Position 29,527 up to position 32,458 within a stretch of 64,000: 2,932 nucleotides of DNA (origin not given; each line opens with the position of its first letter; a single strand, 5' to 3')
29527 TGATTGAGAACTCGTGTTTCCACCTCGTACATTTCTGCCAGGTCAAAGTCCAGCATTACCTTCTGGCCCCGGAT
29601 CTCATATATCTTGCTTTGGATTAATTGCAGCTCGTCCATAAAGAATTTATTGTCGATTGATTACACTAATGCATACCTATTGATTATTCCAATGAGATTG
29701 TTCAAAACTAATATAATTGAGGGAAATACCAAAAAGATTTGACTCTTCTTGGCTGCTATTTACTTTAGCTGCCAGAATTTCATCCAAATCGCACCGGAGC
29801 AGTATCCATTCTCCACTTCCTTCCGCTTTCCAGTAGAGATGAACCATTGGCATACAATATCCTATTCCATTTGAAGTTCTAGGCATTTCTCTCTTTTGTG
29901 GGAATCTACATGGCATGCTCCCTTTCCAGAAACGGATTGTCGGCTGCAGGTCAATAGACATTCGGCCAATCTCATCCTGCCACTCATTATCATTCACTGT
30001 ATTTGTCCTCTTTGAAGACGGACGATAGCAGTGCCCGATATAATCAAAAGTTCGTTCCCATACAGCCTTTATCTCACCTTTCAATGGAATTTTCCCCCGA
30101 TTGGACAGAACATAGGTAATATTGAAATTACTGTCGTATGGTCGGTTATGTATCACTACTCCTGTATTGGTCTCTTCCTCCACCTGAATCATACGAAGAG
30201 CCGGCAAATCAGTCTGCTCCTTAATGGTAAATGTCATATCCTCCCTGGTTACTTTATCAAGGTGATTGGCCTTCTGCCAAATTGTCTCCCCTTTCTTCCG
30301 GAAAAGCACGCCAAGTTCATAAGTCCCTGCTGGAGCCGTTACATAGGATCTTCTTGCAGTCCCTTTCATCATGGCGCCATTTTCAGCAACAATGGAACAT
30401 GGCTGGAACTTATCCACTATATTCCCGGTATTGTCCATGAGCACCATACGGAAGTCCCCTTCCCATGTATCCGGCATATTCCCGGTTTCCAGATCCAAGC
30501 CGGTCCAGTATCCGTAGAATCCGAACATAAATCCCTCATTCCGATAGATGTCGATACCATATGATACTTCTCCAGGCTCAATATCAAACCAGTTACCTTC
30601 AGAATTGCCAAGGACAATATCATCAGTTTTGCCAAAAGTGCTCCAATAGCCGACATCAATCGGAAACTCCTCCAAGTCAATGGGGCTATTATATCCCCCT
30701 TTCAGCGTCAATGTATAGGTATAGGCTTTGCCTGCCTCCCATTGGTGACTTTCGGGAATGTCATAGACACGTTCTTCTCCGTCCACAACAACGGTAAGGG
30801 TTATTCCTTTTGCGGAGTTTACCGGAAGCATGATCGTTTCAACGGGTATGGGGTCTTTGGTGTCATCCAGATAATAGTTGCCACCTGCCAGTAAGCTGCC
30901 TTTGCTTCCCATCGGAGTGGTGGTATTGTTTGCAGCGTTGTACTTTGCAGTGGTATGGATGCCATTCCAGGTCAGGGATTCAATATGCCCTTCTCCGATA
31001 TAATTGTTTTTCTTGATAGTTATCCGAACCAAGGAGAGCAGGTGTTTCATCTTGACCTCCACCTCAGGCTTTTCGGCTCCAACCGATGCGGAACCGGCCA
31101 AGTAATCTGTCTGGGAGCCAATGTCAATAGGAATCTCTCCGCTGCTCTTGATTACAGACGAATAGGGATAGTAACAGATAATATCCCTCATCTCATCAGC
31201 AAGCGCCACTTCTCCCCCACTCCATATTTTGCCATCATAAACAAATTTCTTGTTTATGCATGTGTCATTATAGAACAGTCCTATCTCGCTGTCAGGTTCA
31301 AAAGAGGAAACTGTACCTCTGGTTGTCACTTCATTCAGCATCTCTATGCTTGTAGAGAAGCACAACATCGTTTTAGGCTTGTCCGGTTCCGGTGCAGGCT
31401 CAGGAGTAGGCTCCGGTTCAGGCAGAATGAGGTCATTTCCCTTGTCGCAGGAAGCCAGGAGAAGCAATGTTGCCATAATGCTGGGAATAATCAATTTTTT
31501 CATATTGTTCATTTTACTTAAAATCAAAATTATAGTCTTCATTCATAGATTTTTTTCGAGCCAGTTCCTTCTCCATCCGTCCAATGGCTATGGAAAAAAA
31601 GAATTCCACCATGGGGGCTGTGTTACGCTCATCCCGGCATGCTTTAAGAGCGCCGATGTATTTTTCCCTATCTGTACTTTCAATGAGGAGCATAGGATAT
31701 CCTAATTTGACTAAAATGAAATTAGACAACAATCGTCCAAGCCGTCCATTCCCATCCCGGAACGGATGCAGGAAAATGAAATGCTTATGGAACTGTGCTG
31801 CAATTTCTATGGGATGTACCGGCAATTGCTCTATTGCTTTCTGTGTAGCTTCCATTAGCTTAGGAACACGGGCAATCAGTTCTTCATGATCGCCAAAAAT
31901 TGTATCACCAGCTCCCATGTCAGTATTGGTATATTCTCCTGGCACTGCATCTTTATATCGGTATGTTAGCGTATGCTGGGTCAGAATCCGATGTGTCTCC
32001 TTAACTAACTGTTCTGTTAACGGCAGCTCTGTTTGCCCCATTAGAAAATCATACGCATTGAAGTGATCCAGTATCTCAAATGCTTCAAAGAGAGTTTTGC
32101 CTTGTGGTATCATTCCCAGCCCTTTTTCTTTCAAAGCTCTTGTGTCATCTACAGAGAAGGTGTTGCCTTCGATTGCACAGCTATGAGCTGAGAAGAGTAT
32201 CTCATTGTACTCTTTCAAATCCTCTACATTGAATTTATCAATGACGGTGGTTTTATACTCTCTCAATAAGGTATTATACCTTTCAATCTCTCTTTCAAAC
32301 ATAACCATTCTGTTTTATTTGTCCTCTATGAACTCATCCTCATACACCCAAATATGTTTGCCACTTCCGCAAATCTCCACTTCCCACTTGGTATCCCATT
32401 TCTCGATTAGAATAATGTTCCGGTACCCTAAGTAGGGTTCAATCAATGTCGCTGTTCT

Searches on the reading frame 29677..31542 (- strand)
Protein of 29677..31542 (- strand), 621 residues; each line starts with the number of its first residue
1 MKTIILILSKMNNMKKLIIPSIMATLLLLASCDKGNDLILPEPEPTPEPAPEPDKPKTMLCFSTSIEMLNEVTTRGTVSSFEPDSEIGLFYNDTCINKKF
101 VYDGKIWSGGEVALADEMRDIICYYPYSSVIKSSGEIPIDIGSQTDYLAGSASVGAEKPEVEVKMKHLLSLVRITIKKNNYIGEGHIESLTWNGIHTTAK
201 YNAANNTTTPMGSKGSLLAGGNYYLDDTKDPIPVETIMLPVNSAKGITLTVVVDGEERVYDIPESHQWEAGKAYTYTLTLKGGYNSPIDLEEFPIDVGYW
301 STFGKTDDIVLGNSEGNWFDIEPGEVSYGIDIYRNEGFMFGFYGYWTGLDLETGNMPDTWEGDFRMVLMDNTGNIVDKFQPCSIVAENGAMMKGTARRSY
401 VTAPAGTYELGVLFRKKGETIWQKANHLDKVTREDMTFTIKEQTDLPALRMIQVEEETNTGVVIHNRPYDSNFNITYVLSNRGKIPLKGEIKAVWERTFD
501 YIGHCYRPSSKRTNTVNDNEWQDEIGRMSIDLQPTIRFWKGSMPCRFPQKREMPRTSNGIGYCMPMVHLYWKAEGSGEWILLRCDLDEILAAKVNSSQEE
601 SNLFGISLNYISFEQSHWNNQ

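Call 82: search_protein_families(library=pfam, proteins=[window:29677-31542:-], max_evalue=0.0001)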
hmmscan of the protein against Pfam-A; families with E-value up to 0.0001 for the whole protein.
window:29677-31542:- (621 aa): 1 family
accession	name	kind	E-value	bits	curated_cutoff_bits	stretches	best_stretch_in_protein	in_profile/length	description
PF13149.12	Mfa_like_1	-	7.2e-27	95.4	27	1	74-288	1-234/246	Fimbrillin-like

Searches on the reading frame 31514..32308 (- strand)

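Call 82: search_protein_families(library=pfam, proteins=[window:31514-32308:-], max_evalue=0.0001)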
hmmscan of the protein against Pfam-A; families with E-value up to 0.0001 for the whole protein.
window:31514-32308:- (264 aa): 1 family
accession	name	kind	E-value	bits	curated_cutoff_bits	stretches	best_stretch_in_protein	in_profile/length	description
PF02661.23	Fic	-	7.3e-18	65.6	24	1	96-199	1-93/93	Fic/DOC family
